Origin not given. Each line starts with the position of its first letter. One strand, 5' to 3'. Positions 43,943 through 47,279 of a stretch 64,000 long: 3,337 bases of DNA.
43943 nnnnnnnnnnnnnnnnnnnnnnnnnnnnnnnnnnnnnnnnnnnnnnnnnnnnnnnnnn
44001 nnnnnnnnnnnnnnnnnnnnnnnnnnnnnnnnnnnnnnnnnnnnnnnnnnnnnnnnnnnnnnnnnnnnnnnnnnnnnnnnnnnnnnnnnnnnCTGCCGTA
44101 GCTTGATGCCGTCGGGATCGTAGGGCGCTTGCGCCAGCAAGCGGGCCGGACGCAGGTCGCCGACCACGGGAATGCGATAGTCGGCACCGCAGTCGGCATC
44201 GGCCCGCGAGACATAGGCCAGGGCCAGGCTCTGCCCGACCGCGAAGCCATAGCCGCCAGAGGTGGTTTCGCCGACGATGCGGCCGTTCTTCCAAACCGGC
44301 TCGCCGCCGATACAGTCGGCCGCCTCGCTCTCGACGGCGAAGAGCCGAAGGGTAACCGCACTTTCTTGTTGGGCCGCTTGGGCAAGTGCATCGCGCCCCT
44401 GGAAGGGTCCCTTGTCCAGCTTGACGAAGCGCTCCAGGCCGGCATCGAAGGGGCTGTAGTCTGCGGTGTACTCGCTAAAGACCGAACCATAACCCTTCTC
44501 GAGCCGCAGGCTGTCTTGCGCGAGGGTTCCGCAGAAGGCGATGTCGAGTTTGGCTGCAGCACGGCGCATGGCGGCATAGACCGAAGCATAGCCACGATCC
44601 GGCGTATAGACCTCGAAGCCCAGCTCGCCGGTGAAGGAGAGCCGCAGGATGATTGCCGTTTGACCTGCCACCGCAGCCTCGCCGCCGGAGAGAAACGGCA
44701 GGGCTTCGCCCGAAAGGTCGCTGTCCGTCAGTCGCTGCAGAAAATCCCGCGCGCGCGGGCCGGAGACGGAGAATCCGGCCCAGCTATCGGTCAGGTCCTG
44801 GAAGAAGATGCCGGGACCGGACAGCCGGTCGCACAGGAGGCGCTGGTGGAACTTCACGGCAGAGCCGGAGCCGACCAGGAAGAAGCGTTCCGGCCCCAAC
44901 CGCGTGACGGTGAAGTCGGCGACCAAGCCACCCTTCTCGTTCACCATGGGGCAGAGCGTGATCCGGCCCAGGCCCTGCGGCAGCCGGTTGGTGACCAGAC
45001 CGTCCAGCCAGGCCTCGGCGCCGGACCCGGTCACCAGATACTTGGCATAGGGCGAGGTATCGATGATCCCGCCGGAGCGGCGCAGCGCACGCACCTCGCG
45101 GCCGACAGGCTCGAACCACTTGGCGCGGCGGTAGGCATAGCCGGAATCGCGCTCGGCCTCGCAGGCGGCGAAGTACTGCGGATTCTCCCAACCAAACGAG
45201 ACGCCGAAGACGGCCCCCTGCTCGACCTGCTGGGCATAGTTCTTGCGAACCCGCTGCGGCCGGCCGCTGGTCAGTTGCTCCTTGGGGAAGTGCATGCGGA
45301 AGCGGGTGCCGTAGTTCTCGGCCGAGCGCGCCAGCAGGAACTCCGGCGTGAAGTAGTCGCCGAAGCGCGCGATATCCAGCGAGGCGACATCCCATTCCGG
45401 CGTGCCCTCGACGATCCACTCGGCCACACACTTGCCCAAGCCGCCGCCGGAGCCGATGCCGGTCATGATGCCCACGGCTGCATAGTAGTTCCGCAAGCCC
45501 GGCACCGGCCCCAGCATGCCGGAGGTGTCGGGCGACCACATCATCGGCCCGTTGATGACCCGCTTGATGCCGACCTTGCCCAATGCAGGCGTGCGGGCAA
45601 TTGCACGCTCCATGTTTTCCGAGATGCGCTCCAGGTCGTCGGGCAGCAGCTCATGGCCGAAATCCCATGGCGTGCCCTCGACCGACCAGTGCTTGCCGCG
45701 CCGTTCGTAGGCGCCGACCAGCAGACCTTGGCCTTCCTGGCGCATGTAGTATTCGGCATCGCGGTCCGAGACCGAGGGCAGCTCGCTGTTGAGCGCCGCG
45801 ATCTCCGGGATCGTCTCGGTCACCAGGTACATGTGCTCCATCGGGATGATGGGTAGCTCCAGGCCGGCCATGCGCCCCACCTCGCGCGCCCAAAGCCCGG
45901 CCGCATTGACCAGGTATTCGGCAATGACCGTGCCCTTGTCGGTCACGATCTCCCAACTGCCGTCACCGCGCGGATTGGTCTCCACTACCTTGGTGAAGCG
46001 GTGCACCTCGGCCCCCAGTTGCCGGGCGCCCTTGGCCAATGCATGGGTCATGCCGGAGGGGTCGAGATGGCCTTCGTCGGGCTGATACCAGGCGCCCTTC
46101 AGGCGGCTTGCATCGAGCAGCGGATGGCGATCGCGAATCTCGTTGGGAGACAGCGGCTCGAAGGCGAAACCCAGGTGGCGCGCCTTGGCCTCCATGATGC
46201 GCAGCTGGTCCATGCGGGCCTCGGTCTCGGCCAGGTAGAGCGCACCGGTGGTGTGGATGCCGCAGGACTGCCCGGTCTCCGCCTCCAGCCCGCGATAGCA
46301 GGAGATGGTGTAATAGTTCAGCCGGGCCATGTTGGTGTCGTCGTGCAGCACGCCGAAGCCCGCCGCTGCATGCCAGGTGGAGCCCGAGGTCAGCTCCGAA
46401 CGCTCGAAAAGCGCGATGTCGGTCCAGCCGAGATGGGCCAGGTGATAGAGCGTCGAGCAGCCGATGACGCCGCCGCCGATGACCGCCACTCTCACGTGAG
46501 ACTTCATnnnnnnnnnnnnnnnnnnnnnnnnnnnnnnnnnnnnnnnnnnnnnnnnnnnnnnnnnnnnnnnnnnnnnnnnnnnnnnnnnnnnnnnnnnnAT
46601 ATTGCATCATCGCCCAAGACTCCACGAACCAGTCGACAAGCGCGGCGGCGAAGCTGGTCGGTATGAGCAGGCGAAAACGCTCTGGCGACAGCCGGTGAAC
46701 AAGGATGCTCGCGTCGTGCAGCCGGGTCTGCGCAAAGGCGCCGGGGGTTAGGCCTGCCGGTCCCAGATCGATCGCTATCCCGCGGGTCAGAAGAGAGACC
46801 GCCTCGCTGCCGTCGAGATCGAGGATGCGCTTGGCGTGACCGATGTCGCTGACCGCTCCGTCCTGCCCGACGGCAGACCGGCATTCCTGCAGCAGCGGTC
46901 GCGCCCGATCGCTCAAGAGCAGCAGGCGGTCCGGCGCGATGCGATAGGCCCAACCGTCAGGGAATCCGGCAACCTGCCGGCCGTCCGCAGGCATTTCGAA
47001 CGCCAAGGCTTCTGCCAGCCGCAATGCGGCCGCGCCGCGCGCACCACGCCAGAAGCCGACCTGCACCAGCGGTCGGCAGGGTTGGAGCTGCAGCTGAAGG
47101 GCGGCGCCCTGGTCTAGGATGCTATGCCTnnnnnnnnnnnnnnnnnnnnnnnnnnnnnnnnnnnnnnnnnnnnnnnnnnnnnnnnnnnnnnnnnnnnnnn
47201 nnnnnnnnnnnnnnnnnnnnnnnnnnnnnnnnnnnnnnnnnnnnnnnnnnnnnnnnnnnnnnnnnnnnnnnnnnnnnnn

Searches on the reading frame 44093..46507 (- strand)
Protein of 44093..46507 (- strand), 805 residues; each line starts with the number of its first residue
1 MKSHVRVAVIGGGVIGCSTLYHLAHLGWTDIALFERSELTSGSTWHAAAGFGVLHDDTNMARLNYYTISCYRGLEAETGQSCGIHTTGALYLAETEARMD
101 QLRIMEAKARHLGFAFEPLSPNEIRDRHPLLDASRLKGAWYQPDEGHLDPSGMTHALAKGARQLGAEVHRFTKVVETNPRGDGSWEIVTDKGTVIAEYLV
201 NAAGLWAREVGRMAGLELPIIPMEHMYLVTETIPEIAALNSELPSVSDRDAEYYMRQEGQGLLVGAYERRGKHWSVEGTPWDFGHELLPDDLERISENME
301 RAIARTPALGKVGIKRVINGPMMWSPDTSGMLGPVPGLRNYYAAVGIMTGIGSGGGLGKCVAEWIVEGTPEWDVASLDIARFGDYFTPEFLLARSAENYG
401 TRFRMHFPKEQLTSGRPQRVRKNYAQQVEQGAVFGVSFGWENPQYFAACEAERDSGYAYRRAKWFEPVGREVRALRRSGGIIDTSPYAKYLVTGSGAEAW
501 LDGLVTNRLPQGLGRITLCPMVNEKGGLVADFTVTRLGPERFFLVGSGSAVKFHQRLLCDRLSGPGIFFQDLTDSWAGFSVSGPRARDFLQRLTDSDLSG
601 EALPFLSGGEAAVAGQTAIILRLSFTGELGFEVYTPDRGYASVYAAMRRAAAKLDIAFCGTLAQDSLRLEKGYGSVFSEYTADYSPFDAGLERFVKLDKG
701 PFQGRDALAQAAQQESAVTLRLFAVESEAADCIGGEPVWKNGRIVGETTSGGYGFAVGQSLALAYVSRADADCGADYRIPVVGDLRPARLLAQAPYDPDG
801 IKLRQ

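Call 9: search_protein_families(library=pfam, proteins=[window:44093-46507:-])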
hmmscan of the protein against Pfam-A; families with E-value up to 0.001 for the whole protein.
window:44093-46507:- (805 aa): 4 families
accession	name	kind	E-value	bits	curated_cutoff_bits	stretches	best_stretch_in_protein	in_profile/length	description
PF01266.30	DAO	-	3.1e-69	234.6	27.9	1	6-364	1-353/353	FAD dependent oxidoreductase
PF01571.26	GCV_T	-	4.5e-56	190.4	25.6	1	424-693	2-254/255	Aminomethyltransferase folate-binding domain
PF16350.10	FAO_M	-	1.3e-16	60.9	27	1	367-420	1-55/56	FAD dependent oxidoreductase central domain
PF08669.17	GCV_T_C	-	1.7e-15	57.1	25.9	1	723-797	6-80/80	Glycine cleavage T-protein C-terminal barrel domain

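Call 58: search_protein_families(library=ncbifam, proteins=[window:44093-46507:-], max_evalue=0.00001)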
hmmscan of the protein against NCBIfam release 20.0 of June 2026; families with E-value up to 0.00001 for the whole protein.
window:44093-46507:- (805 aa): 22 families
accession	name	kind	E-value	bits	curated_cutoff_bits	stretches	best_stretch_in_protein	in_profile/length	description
TIGR01372.1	soxA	subfamily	7.9e-48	163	1164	1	417-803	606-994/996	sarcosine oxidase subunit alpha family protein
NF001567.0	PRK00389.1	subfamily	2.2e-40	138.7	300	1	465-789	31-346/359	glycine cleavage system aminomethyltransferase GcvT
NF053776.1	TmaoDeMthMsil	equivalog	1e-33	116.8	1100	1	471-779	421-734/763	trimethylamine N-oxide demethylase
TIGR02352.1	thiamin_ThiO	equivalog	1.4e-32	113.2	250.8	1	7-270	1-264/351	glycine oxidase ThiO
TIGR00528.1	gcvT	equivalog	2.2e-31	109.1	235.85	1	470-786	34-350/362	glycine cleavage system aminomethyltransferase GcvT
NF010093.0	PRK13579.1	equivalog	3.9e-27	95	459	1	474-789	47-357/371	glycine cleavage system aminomethyltransferase GcvT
NF008425.0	PRK11259.1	equivalog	8.2e-21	74.4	257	1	2-382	2-375/377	N-methyl-L-tryptophan oxidase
TIGR01373.1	soxB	subfamily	4.8e-20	71.8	529.45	1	2-382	28-399/407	sarcosine oxidase subunit beta family protein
NF009133.0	PRK12486.1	equivalog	1.3e-19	70.3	410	1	464-789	40-362/369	dimethylsulfoniopropionate demethylase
NF001933.0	PRK00711.1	subfamily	7.6e-17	61.4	383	1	58-227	106-277/429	D-amino acid dehydrogenase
TIGR01377.1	soxA_mon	subfamily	3.5e-14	52.4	479.65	1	7-382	3-375/381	amino oxidase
TIGR03377.1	glycerol3P_GlpA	equivalog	7.1e-14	51.2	552.8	1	7-230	2-227/530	anaerobic glycerol-3-phosphate dehydrogenase subunit GlpA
NF008726.1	PRK11728.1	equivalog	2.9e-13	49.4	299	1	6-227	2-224/389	L-2-hydroxyglutarate oxidase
TIGR03364.1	HpnW_proposed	hypoth_equivalog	2.1e-12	46.8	285.1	1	6-200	2-190/365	TIGR03364 family FAD-dependent oxidoreductase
TIGR03197.1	MnmC_Cterm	equivalog_domain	2.4e-12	46.6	174.2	1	6-215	1-211/400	FAD-dependent 5-carboxymethylaminomethyl-2-thiouridine(34) oxidoreductase MnmC1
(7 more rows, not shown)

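Call 64: search_solved_structures(query=window:44093-46507:-, max_evalue=1e-20)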
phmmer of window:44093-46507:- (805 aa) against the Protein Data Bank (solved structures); distinct sequences matched with E-value up to 1e-20: 10.
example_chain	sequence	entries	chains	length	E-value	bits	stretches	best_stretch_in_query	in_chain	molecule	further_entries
5l46_A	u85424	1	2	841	8.3e-175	586.2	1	3-792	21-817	Dimethylglycine dehydrogenase, mitochondrial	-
4p9s_A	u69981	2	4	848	5.4e-174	583.5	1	3-793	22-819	Dimethylglycine dehydrogenase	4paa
4pab_A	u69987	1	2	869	8.8e-174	582.9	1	3-793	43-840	Dimethylglycine dehydrogenase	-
1pj5_A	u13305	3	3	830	7.8e-86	291.9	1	2-804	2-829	N,N-dimethylglycine oxidase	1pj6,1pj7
3gsi_A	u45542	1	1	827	3.6e-84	286.5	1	6-804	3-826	N,N-dimethylglycine oxidase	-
1woo_A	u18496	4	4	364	7.6e-35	123.3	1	463-769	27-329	Aminomethyltransferase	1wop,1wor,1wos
1yx2_A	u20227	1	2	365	8.4e-30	106.6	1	464-785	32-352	Aminomethyltransferase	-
1y56_B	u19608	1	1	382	6e-26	93.9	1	6-382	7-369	sarcosine oxidase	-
9q5a_A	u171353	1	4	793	2.3e-25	92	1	470-799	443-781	Trimethylamine N-oxide Demethylase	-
9q59_A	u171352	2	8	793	2.3e-25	92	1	470-799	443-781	trimethylamine N-oxide demethylase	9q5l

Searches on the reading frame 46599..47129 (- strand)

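Call 56: search_protein_families(library=pfam, proteins=[window:46599-47129:-], max_evalue=0.01)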
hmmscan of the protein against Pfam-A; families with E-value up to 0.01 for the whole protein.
window:46599-47129:- (177 aa): 1 family
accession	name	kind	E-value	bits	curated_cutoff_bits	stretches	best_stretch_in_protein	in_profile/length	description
PF04268.17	SoxG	-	0.0057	17.2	21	1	33-170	8-148/152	Sarcosine oxidase, gamma subunit family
